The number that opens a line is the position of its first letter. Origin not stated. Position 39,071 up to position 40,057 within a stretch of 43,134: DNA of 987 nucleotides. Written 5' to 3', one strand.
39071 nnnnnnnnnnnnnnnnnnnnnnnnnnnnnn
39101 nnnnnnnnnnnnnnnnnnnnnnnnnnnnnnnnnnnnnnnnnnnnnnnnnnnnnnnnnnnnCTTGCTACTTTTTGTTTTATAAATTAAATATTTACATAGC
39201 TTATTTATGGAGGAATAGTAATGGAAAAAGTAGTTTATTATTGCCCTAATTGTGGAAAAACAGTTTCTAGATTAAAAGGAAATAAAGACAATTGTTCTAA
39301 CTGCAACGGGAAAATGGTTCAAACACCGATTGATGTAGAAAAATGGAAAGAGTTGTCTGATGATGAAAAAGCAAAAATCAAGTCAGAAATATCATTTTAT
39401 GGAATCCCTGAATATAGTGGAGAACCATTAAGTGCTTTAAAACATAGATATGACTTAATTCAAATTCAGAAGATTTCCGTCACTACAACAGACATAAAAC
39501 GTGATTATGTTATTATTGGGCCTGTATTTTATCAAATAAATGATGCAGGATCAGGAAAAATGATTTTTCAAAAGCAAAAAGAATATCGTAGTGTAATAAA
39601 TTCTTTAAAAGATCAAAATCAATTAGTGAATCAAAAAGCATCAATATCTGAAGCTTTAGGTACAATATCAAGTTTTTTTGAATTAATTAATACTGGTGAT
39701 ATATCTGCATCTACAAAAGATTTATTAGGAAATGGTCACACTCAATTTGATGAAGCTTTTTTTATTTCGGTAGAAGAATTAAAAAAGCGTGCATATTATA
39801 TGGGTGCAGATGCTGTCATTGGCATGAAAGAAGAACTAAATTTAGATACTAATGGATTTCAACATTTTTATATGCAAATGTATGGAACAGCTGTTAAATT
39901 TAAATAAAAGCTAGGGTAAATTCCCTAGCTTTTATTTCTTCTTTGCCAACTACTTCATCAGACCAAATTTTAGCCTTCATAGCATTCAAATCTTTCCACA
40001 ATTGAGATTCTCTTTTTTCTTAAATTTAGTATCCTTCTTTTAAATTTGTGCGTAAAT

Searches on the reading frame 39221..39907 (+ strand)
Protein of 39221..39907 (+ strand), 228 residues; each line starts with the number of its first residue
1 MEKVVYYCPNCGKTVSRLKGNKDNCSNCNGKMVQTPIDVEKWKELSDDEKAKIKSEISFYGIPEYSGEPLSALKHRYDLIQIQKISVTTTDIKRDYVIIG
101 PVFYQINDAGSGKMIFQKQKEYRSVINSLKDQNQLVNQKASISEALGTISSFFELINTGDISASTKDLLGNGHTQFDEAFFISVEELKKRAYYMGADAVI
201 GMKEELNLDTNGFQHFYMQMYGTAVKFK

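Call 71: search_protein_families(library=pfam, proteins=[window:39221-39907:+], max_evalue=0.001)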
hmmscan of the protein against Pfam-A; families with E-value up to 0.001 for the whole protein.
window:39221-39907:+ (228 aa): 1 family
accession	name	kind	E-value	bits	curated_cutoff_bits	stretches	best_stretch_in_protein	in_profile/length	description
PF01906.23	YbjQ_1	-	1.4e-05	26.1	23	1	160-226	34-102/103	Putative heavy-metal-binding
